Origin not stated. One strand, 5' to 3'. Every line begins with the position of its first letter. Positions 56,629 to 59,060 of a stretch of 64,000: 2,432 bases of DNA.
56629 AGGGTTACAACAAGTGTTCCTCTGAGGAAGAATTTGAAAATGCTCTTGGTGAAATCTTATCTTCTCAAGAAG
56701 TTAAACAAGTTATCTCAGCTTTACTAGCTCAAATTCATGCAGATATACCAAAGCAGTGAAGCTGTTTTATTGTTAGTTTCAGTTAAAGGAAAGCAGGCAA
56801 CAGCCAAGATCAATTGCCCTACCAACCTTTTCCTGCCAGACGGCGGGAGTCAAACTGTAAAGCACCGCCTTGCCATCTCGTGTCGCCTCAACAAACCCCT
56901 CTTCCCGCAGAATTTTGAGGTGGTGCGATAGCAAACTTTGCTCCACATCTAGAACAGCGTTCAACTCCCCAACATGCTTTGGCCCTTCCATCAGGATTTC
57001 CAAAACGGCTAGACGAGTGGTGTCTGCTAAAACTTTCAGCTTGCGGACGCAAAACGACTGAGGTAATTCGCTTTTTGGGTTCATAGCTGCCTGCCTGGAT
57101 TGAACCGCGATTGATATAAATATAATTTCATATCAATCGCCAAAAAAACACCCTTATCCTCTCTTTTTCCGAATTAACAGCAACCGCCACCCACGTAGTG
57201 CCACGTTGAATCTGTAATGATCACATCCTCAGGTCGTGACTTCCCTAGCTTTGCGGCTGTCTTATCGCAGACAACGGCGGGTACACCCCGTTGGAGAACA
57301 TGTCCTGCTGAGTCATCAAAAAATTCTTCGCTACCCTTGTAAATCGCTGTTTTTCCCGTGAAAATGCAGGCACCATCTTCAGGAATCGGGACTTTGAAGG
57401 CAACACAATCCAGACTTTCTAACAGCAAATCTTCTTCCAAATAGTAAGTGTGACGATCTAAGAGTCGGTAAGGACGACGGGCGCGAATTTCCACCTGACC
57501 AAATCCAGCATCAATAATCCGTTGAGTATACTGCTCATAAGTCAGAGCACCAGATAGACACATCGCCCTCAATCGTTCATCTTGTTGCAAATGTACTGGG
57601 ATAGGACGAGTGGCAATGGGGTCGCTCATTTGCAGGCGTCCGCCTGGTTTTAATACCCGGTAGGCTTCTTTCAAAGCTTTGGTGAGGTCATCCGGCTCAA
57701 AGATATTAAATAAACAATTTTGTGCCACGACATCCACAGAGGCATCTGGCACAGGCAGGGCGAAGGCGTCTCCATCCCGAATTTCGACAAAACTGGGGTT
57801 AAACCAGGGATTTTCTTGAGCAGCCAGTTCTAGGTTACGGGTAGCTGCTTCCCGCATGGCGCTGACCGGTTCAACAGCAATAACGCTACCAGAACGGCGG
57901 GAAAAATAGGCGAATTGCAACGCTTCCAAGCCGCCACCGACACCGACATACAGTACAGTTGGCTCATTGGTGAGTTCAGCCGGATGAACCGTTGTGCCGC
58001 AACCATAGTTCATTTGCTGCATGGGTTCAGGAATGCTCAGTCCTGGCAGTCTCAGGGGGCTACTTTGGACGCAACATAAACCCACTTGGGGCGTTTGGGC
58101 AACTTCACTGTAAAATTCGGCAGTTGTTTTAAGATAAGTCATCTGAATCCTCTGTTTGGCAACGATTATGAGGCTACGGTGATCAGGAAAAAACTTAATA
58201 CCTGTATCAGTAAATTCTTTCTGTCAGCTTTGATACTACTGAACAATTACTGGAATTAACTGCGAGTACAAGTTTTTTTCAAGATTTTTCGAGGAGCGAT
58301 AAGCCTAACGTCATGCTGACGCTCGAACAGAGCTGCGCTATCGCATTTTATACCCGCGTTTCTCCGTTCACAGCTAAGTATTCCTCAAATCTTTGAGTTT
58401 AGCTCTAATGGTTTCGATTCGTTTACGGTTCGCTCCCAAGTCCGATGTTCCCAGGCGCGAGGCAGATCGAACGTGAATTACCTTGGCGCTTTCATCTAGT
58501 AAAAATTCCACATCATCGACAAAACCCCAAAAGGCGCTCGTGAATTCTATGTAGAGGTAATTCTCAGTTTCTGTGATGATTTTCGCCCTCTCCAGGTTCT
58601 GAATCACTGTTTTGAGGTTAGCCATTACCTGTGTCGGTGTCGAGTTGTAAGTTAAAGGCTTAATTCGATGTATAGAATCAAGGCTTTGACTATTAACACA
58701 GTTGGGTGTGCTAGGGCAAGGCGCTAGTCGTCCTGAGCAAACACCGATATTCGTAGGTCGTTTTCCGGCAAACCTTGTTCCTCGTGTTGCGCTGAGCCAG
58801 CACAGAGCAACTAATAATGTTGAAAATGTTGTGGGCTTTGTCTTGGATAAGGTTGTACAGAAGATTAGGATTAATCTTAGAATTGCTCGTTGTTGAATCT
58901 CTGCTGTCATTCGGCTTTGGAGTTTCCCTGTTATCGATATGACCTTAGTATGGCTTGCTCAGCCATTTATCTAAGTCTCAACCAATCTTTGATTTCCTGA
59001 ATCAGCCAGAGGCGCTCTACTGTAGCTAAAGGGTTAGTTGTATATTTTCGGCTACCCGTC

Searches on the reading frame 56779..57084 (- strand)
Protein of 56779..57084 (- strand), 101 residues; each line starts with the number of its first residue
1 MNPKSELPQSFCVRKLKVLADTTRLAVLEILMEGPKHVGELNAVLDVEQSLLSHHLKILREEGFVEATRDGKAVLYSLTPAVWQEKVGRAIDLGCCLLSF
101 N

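Call 6: search_protein_families(library=ncbifam, proteins=[window:56779-57084:-], max_evalue=0.00001)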
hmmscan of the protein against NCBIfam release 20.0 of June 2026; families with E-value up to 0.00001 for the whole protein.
window:56779-57084:- (101 aa): 9 families
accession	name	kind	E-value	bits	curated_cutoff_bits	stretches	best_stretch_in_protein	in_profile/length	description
NF033788.1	HTH_metalloreg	subfamily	2.6e-22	78.4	55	1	14-83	3-73/77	metalloregulator ArsR/SmtB family transcription factor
NF033789.1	repress_SdpR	subfamily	2.3e-16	59.5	100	1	16-89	2-75/79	autorepressor SdpR family transcription factor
NF040642.1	sulf_sens_BigR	equivalog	2.7e-14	53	155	1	14-84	12-82/95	sulfite-sensing transcriptional repressor BigR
NF047906.1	CdPbTransRegCmtR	equivalog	2.7e-11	43.3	150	1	14-82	13-81/104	Cd(II)/Pb(II)-sensing metalloregulatory transcriptional regulator CmtR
NF041413.1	ArsR_Rv2640c_fam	equivalog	1.5e-10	41.4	155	1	15-96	35-118/118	Rv2640c family ArsR-like transcriptional regulator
NF007528.0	PRK10141.1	subfamily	3.8e-10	39.6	97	1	13-82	7-77/117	metalloregulator ArsR/SmtB family transcription factor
NF045707.1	Dbac_1936_reg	equivalog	4.6e-10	39.4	115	1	17-79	12-74/99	ArsR/SmtB-type metalloregulator TsoR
TIGR01884.1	cas_HTH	subfamily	1.2e-06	28.1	60.2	1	17-79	137-199/202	CRISPR-associated CARF protein Csa3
NF053602.1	Phr_regulator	exception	3.4e-06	26.8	320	1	14-67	4-57/191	heat shock transcription regulator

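Call 7: search_protein_families(library=pfam, proteins=[window:56779-57084:-], max_evalue=0.00001)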
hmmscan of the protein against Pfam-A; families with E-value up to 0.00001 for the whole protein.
window:56779-57084:- (101 aa): 2 families
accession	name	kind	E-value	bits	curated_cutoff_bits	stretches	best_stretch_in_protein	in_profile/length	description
PF01022.26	HTH_5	-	1e-14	54.6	22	1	21-66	1-46/47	Bacterial regulatory protein, arsR family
PF12840.13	HTH_20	-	3.6e-07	30.5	27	1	19-66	1-49/51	Helix-turn-helix domain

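Call 44: find_related_loci(query=window:56779-57084:-, collection=metagenome_contigs, flank=6000)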
Query window:56779-57084:- (101 aa) in metagenome_contigs; peptide patterns used: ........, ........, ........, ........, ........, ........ (x = any residue, [..] = any of these).
600 stretches matched a pattern (row limit reached: there are more); 34 encode a relative of the query (tblastn E <= 1e-3); 34 distinct loci.
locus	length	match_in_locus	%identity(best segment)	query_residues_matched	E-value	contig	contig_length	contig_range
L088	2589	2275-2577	86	1-101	6e-57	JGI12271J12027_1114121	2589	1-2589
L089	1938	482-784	85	1-101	8e-57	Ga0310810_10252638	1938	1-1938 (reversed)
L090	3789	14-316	84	1-101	1e-55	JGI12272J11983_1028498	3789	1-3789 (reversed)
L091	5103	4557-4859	84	1-101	1e-53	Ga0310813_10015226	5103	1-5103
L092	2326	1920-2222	81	1-101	4e-52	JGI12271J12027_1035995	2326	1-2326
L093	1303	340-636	77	1-100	1e-52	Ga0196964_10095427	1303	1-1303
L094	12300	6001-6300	78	1-100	4e-50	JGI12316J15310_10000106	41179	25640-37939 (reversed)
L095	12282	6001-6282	82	8-101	1e-48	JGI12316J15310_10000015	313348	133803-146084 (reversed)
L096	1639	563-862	75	1-101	7e-49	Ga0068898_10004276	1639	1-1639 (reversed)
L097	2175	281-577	74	1-100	2e-47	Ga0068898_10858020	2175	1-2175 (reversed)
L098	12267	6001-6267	73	12-100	3e-41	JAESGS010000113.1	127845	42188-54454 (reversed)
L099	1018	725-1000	63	10-101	7e-39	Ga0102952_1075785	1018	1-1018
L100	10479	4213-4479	70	12-100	1e-36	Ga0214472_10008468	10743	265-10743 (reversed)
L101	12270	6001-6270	67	12-101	2e-36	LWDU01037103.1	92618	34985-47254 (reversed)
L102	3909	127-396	66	12-101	6e-36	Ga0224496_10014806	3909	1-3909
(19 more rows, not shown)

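Call 70: search_solved_structures(query=window:56779-57084:-, max_evalue=0.00001, show_alignments=3)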
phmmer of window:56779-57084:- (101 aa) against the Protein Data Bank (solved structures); distinct sequences matched with E-value up to 0.00001: 19.
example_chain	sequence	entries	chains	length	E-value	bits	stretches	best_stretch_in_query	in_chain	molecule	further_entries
6jmi_A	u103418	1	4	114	7.5e-10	42.2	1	15-80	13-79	Uncharacterized HTH-type transcriptional regulator Rv0081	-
4k2e_A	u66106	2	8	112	3.5e-09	40.1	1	11-80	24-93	Transcriptional activator HlyU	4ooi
2lkp_A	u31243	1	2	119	7.4e-09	39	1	14-80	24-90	HTH-type transcriptional regulator NmtR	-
3pqj_A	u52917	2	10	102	8.7e-09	38.8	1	14-93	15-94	Biofilm growth-associated repressor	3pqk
6j0e_A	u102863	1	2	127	1.2e-08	38.4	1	15-85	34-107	Arsenic responsive repressor ArsR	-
2jsc_A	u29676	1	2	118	1.2e-08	38.4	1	6-91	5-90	Transcriptional regulator Rv1994c/MT2050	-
8qkf_A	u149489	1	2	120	5.6e-08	36.2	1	15-79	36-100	ArsR family transcriptional regulator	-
4ggg_A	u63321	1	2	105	5.8e-08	36.2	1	16-79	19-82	Repressor protein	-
1r1u_A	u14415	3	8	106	6e-08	36.1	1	16-79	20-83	repressor protein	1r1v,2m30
2kjb_A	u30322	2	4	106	6e-08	36.1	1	16-79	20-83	CzrA protein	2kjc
13ct_A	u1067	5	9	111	7.6e-08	35.8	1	15-80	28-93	Transcriptional regulator, ArsR family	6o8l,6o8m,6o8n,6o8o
6o8k_A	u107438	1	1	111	8.2e-08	35.7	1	15-80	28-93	Transcriptional regulator, ArsR family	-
6cdb_A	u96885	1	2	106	8.3e-08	35.7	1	16-79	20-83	ArsR family transcriptional regulator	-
6cda_A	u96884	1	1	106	1.6e-07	34.8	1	16-79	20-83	ArsR family transcriptional regulator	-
3jth_A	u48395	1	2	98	1.8e-07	34.6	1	11-80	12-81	Transcription activator HlyU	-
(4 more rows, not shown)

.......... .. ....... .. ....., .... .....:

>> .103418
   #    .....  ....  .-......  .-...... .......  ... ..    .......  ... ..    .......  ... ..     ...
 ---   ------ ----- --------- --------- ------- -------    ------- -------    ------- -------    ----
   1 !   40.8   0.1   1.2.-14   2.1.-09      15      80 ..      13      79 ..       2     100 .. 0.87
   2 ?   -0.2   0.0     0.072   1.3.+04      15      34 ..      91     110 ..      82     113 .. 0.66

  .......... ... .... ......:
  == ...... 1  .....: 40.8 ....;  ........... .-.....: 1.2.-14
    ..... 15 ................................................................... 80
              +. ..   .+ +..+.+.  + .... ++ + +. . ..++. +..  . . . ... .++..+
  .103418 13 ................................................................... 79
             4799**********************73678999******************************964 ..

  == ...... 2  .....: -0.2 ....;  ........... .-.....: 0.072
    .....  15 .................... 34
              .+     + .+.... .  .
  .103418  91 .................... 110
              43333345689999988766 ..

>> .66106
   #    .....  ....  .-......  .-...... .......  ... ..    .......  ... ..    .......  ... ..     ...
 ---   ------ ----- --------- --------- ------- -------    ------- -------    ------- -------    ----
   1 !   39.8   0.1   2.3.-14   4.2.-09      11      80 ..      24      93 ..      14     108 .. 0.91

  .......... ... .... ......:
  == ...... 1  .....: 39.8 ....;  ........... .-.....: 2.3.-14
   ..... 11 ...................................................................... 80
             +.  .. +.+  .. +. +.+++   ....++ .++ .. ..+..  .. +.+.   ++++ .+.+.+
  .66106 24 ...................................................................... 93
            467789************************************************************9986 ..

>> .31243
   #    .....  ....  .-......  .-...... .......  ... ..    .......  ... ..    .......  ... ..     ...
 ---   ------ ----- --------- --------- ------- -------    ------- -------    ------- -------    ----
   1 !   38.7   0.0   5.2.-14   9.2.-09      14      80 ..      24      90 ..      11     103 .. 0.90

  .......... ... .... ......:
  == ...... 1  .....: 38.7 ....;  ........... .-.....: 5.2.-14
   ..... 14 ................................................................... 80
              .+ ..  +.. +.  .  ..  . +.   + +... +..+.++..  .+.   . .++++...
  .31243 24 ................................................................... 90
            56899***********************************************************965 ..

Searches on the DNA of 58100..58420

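Call 63: search_rna_families(source=window, start=58100, end=58420, threshold=evalue, max_evalue=5)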
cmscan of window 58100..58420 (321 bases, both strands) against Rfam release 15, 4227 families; matches with E-value up to 5: 0.
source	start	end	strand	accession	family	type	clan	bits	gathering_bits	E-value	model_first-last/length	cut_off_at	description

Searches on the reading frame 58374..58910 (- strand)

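Call 59: search_protein_families(library=pfam, proteins=[window:58374-58910:-], max_evalue=0.001)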
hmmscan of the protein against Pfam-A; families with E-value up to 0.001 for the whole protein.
window:58374-58910:- (178 aa): 1 family
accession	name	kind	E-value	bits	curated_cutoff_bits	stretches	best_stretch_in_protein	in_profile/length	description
PF07386.16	DUF1499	-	3.8e-43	147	22.6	1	62-172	2-114/114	Protein of unknown function (DUF1499)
